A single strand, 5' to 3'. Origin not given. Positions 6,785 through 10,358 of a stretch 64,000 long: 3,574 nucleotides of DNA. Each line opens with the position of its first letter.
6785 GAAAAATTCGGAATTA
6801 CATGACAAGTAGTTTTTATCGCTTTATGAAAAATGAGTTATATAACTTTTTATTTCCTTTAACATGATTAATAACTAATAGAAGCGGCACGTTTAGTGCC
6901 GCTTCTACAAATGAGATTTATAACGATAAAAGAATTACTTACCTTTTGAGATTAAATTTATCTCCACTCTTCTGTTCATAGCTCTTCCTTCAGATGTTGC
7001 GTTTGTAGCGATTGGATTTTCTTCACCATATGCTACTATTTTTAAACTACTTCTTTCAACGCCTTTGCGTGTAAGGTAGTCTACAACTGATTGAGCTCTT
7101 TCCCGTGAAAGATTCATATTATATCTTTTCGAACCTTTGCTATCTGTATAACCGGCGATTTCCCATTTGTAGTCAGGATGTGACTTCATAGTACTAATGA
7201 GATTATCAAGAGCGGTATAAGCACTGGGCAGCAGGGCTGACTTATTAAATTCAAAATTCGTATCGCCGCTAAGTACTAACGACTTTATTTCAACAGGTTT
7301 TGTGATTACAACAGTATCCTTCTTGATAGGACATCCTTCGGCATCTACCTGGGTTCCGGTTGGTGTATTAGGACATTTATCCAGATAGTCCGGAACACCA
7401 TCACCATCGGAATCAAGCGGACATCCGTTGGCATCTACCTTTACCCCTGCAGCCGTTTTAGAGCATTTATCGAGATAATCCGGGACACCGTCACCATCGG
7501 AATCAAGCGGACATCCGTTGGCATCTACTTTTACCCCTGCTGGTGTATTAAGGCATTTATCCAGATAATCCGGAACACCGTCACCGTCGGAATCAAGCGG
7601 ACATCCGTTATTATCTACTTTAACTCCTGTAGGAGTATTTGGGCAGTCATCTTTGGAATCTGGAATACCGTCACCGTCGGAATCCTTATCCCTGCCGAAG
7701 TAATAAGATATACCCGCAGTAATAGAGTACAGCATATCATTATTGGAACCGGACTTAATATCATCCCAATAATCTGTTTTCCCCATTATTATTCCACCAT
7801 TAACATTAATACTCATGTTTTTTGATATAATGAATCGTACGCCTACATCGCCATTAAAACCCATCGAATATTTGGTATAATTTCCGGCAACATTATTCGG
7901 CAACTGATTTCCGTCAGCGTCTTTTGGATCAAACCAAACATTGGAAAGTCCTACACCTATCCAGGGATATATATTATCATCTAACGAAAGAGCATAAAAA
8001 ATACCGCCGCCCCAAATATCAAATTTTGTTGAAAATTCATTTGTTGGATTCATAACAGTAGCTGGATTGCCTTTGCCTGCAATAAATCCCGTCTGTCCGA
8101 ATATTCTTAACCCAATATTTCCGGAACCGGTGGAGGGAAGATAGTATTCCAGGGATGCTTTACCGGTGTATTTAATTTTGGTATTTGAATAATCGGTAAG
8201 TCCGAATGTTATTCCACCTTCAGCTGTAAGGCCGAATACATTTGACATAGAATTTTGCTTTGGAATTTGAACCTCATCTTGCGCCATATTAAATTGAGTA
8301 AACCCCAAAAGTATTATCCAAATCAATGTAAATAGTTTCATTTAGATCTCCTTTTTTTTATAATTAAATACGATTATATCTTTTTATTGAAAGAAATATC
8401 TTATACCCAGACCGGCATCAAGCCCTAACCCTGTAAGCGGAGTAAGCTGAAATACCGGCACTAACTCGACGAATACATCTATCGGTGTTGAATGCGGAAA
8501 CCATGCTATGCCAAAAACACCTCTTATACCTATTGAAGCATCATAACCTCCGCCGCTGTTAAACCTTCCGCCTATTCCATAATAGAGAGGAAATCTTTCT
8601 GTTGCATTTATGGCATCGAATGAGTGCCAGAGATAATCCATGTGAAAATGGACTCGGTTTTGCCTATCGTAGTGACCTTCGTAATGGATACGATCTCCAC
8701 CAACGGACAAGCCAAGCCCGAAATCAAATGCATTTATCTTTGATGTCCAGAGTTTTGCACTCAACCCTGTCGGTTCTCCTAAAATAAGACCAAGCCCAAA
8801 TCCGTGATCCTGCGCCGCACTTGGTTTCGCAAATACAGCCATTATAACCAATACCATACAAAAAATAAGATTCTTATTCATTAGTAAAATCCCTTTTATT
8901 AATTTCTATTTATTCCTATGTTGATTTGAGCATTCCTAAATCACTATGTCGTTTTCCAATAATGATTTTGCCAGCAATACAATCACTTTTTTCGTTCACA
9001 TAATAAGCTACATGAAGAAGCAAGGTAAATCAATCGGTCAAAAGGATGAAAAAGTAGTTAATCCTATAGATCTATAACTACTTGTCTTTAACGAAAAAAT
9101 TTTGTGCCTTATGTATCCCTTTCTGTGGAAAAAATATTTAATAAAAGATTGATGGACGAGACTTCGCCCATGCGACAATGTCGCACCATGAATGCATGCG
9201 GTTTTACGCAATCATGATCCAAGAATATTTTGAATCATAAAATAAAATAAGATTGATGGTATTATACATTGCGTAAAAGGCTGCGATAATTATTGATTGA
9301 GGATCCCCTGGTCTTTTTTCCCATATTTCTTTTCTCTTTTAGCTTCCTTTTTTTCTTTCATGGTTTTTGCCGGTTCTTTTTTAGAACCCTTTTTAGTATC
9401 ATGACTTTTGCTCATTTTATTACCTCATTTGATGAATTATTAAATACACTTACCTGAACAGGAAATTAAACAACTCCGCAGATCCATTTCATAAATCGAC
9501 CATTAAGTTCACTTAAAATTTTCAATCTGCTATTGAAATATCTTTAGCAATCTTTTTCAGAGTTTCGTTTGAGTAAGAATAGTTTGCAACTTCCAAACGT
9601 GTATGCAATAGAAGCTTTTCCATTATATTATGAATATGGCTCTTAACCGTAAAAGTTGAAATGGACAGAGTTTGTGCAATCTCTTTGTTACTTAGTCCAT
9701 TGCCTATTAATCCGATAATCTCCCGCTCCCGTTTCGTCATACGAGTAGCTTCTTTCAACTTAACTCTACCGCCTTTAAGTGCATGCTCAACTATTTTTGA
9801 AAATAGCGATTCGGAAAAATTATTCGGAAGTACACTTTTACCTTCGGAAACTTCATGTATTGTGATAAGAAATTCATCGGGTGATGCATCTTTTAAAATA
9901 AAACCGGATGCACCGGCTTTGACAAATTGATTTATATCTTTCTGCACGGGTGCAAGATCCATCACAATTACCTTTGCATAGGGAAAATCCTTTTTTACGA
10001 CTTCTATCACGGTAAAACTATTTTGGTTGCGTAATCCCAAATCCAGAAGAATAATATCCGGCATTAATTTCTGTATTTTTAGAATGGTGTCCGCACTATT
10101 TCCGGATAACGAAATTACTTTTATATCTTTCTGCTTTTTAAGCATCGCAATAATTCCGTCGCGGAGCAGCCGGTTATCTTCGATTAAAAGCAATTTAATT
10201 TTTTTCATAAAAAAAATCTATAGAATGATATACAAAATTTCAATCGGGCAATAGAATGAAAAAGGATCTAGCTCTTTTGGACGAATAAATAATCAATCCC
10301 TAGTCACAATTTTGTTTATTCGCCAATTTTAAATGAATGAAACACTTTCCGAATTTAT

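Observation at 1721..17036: Nine copies of a conserved ~40-45 nt element lie upstream of every minus-strand transcription unit in a 17 kb envelope-protein region, a candidate novel regulon or leader RNA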

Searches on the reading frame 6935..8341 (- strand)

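Call 8: search_protein_families(library=pfam, proteins=[window:6935-8341:-], max_evalue=0.01)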
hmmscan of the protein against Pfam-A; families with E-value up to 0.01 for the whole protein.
window:6935-8341:- (468 aa): 4 families
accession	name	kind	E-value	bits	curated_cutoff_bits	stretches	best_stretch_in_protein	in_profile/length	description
PF00691.25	OmpA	-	6e-24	84.7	27.2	1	363-457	2-98/98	OmpA family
PF02412.23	TSP_3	-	1e-14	54.3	25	3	307-329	12-34/36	Thrombospondin type 3 repeat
PF02822.19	Antistasin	-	0.00018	22.3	21.2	0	268-279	12-23/26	Antistasin family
PF13505.12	OMP_b-brl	-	0.0071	17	28.7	0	37-215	21-175/175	Outer membrane protein beta-barrel domain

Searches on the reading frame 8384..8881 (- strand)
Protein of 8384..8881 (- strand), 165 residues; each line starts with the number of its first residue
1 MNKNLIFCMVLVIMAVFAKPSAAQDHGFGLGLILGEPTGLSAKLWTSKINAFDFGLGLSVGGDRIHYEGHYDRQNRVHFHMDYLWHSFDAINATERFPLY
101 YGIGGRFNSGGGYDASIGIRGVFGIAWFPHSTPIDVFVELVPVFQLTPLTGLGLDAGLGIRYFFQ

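Call 8: search_protein_families(library=pfam, proteins=[window:8384-8881:-], max_evalue=0.01)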
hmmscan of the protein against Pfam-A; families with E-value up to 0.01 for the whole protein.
window:8384-8881:- (165 aa): 1 family
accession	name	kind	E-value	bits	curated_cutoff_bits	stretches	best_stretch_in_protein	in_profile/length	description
PF13161.12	DUF3996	-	0.0014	18.8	22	1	25-110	7-82/154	Protein of unknown function (DUF3996)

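Call 26: search_protein_families(library=ncbifam, proteins=[window:8384-8881:-], max_evalue=0.01)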
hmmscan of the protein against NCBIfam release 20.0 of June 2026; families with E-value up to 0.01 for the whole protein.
window:8384-8881:- (165 aa): 0 families

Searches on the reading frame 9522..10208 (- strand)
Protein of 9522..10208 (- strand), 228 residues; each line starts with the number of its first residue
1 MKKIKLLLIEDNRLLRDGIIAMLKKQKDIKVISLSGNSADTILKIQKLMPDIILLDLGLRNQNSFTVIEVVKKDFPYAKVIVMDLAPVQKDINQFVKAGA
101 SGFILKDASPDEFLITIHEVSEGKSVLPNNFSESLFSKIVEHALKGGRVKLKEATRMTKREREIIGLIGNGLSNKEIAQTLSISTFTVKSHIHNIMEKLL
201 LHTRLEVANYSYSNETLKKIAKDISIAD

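Call 8: search_protein_families(library=pfam, proteins=[window:9522-10208:-], max_evalue=0.01)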
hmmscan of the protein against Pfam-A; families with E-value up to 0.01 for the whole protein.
window:9522-10208:- (228 aa): 5 families
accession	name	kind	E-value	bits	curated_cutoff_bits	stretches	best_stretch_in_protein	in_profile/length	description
PF00196.25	GerE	-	1.8e-16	60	23.5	1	157-209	3-55/57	Bacterial regulatory proteins, luxR family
PF00072.30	Response_reg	-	1.2e-12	48.5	30.2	1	7-115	2-108/111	Response regulator receiver domain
PF08281.18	Sigma70_r4_2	-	6.5e-07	29.3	25.7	1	156-199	10-54/54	Sigma-70, region 4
PF04545.22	Sigma70_r4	-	3.5e-06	26.9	24.1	1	157-199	5-48/50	Sigma-70, region 4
PF18171.6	LSDAT_prok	-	0.0048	16.6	25.4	0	7-48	128-170/195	SLOG in TRPM, prokaryote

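Call 12: find_encoding_contigs(protein=window:9522-10208:-, flank=10000, max_places=6)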
Protein window:9522-10208:- (228 aa): no gene with exactly this product is on record in the collection.
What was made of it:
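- Tried and rejected: An exact-protein look-up of RR1 to find the source contig returned nothing on record (call 12).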

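Call 26: search_protein_families(library=ncbifam, proteins=[window:9522-10208:-], max_evalue=0.01)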
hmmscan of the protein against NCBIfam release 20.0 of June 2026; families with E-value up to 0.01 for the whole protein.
window:9522-10208:- (228 aa): 75 families (the best 25 are shown)
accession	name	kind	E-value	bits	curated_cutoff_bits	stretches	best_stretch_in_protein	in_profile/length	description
NF007935.0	PRK10651.1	equivalog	2.1e-41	141.5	250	1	3-212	6-211/216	two-component system response regulator NarL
NF052445.1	RespRegMctR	equivalog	1.9e-36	125.4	300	1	3-214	1-202/205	two-component system response regulator MctR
NF011896.0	PRK15369.1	equivalog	1.7e-33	116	242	1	1-212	1-205/211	two component system response regulator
NF047785.1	respo_reg_MadR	equivalog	4.5e-33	114.4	300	1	4-208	1-200/209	MadR family response regulator transcription factor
NF007708.0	PRK10403.1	equivalog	3.7e-32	111.5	343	1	4-205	7-202/215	nitrate/nitrite response regulator protein NarP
NF007018.1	PRK09483.1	equivalog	6.9e-20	71.6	280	1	4-209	2-201/217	UvrY/SirA/GacA family response regulator transcription factor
NF007685.0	PRK10360.1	equivalog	1.9e-19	70.3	258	1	4-209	2-190/196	response regulator transcription factor UhpA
NF007403.0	PRK09935.1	equivalog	3.7e-19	69.2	271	1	1-215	1-208/210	fimbria biosynthesis transcriptional regulator FimZ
NF007505.1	PRK10100.1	equivalog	5.9e-16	58.8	250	1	14-209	9-197/204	biofilm master transcriptional regulator CsgD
NF007419.0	PRK09958.1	equivalog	1.3e-15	57.6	251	1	7-214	4-201/204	acid-sensing system DNA-binding response regulator EvgA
NF041830.1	RR_TF_ErdR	exception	2.7e-14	53.4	390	1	46-208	46-202/213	response regulator transcription factor ErdR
TIGR03020.2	EpsA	equivalog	4.1e-14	52.8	170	1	149-206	182-240/247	XrtB/PEP-CTERM-associated transcriptional regulator EpsA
NF052366.1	photon_PedR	equivalog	1.1e-11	44.8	120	1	157-211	3-57/74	photosynthetic electron transport-dependent transcriptional regulator PedR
NF008098.0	PRK10840.1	equivalog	3.6e-11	43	235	1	1-214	1-208/216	response regulator transcription factor RcsB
NF003420.0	PRK04841.1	equivalog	5.1e-11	41.3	537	1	132-210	817-892/903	HTH-type transcriptional regulator MalT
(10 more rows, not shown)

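Call 38: search_solved_structures(query=window:9522-10208:-, show_alignments=2, max_evalue=1e-10)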
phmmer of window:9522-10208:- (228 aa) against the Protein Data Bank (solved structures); distinct sequences matched with E-value up to 1e-10: 12.
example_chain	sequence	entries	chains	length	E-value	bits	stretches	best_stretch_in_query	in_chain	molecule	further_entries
1a04_A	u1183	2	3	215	4e-30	108.9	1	5-211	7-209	NITRATE/NITRITE RESPONSE REGULATOR PROTEIN NARL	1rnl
5hev_A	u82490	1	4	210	2.8e-28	102.8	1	4-214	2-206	Response regulator protein VraR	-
7ve6_A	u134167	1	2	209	4.8e-27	98.8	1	4-215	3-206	Response regulator protein VraR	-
4gvp_A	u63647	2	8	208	5.7e-27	98.6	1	4-215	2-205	Response regulator protein vraR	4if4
3c3w_A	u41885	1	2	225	6.7e-23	85.3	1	4-211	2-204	TWO COMPONENT TRANSCRIPTIONAL REGULATORY PROTEIN DEVR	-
4ldz_A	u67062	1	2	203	4.1e-20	76.2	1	4-209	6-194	Transcriptional regulatory protein DesR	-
4zmr_A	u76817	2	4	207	1e-18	71.6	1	4-211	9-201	Response regulator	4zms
4hye_A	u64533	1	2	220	1.4e-18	71.2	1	4-211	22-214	Response regulator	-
4yn8_A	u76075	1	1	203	1.9e-12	51.1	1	3-204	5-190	Response regulator ChrA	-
5f64_A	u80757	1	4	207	2.2e-11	47.7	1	6-214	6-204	Positive transcription regulator EvgA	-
8zwn_A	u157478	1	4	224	2.9e-11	47.3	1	7-214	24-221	DNA-binding transcriptional activator EvgA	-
4e7o_A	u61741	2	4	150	3.9e-11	46.9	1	4-125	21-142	Response regulator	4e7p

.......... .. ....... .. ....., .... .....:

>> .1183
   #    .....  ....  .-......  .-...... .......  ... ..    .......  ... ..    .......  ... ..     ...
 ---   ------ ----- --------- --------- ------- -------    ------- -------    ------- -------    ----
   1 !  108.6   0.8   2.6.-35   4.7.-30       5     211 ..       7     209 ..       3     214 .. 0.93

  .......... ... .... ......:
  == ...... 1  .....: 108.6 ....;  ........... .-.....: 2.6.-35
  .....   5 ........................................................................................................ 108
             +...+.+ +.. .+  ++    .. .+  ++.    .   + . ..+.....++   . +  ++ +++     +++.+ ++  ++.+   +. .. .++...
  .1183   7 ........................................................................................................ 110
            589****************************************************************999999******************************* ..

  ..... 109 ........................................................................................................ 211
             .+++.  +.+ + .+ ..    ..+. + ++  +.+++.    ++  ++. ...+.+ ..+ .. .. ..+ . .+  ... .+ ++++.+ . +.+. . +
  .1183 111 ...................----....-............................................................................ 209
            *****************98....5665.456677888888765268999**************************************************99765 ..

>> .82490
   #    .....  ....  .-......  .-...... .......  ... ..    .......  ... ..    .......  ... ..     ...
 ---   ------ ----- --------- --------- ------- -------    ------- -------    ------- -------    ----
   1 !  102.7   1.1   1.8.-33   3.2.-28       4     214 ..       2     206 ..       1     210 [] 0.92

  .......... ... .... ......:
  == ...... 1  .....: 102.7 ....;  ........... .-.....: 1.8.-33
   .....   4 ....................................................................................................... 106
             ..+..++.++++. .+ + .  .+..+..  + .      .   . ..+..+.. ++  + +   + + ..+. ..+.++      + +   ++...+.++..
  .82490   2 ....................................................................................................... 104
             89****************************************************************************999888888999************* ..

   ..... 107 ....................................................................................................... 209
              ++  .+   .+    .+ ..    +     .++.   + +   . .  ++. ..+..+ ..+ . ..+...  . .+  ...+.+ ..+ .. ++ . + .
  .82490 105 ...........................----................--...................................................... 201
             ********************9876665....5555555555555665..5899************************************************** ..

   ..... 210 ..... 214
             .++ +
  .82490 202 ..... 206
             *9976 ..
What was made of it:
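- On Operator of a NarL/FixJ-family response regulator fused to an activator-dependent sigma-70-type promoter: NarL is the best NCBIfam and PDB match (calls 26 and 38).
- Closest known: DosR/DevR dormancy regulon of Mycobacterium tuberculosis. Same: A NarL-family regulator (DevR is among the best PDB matches, call 38).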
